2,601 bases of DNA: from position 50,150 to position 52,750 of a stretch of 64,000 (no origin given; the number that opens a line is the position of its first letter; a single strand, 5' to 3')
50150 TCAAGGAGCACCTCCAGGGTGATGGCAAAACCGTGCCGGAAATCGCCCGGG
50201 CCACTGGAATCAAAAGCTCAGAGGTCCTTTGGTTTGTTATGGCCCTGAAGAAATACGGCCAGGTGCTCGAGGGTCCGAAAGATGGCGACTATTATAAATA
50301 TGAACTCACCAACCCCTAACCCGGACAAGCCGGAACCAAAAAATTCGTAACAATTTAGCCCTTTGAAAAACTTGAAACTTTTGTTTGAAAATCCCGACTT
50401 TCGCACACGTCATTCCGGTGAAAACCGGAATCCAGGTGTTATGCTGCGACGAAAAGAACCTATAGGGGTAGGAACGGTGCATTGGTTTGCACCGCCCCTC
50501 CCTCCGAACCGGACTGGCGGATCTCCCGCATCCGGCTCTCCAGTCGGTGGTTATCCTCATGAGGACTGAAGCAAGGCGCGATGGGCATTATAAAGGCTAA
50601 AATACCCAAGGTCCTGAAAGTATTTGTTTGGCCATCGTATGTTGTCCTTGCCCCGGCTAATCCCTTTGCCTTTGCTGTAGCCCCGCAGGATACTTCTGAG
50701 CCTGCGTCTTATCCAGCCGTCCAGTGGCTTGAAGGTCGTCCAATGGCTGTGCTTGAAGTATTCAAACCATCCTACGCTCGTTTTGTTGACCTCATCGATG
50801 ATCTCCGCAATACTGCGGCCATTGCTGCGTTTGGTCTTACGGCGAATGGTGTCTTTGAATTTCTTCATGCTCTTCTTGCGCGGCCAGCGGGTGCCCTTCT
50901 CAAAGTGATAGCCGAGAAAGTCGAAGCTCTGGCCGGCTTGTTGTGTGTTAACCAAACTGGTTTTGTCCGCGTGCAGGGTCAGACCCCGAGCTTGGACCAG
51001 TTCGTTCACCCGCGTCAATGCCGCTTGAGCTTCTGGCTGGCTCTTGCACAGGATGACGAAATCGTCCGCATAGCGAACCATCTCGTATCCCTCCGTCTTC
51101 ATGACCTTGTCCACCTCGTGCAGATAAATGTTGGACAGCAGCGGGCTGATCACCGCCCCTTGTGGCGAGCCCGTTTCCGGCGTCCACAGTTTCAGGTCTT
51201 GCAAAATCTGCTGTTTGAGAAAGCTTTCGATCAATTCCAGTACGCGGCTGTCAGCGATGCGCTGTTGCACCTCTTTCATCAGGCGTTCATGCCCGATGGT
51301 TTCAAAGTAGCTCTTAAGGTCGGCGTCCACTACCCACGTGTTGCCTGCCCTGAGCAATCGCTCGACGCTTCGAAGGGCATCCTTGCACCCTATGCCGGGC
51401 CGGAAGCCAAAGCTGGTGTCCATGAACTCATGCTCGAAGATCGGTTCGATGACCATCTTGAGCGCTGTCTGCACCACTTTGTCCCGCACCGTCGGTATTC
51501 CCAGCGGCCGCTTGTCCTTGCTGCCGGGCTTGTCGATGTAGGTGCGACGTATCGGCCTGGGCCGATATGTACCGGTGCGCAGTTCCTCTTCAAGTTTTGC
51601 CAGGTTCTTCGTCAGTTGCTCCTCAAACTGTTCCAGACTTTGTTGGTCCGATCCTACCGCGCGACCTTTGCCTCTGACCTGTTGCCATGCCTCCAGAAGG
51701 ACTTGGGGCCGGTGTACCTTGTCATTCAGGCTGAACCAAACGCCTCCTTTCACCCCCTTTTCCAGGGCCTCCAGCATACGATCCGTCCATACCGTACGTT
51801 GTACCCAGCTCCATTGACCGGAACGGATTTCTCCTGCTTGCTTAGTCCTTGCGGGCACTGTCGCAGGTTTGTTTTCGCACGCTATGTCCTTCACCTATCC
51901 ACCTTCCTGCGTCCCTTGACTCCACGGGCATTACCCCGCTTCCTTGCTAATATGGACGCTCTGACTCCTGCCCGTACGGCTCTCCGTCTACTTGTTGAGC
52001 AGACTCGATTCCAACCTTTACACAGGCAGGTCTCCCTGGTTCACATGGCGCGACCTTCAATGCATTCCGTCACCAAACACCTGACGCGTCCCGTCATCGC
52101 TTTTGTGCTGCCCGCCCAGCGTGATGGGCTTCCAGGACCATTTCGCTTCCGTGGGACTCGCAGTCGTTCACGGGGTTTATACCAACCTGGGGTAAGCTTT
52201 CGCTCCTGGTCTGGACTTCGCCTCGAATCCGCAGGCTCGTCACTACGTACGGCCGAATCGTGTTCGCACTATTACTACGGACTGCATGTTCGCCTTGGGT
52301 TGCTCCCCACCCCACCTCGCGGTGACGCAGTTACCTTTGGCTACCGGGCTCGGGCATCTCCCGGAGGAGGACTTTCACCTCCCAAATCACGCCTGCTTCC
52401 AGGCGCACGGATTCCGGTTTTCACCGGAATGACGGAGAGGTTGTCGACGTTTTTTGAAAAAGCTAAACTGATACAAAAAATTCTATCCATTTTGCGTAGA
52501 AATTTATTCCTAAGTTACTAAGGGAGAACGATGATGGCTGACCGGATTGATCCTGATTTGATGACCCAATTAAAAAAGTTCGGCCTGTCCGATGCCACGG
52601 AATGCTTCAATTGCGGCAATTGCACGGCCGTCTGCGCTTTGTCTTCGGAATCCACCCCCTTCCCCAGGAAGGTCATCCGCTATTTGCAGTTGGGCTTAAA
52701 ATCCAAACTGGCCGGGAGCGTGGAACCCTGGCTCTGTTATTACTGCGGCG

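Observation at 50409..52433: Group II intron inserted exactly at the CCT|GGATTCC edge of a dispersed hairpin repeat, antisense to and splitting the Hdr/Qmo-like operon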

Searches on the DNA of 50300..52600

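Call 20: search_rna_families(source=window, start=50300, end=52600, threshold=evalue, max_evalue=1, show_alignments=2)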
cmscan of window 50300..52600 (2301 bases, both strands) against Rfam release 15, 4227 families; matches with E-value up to 1: 2.
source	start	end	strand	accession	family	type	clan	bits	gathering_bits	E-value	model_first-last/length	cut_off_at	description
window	50462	50540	-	RF00029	Intron_gpII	Intron;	-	52.2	40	8.2e-09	1-77/77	no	Group II catalytic intron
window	52270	52384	-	RF02003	group-II-D1D4-4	Intron;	CL00102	35.4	49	1.1e-05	1-138/138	no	Group II catalytic intron D1-D4-4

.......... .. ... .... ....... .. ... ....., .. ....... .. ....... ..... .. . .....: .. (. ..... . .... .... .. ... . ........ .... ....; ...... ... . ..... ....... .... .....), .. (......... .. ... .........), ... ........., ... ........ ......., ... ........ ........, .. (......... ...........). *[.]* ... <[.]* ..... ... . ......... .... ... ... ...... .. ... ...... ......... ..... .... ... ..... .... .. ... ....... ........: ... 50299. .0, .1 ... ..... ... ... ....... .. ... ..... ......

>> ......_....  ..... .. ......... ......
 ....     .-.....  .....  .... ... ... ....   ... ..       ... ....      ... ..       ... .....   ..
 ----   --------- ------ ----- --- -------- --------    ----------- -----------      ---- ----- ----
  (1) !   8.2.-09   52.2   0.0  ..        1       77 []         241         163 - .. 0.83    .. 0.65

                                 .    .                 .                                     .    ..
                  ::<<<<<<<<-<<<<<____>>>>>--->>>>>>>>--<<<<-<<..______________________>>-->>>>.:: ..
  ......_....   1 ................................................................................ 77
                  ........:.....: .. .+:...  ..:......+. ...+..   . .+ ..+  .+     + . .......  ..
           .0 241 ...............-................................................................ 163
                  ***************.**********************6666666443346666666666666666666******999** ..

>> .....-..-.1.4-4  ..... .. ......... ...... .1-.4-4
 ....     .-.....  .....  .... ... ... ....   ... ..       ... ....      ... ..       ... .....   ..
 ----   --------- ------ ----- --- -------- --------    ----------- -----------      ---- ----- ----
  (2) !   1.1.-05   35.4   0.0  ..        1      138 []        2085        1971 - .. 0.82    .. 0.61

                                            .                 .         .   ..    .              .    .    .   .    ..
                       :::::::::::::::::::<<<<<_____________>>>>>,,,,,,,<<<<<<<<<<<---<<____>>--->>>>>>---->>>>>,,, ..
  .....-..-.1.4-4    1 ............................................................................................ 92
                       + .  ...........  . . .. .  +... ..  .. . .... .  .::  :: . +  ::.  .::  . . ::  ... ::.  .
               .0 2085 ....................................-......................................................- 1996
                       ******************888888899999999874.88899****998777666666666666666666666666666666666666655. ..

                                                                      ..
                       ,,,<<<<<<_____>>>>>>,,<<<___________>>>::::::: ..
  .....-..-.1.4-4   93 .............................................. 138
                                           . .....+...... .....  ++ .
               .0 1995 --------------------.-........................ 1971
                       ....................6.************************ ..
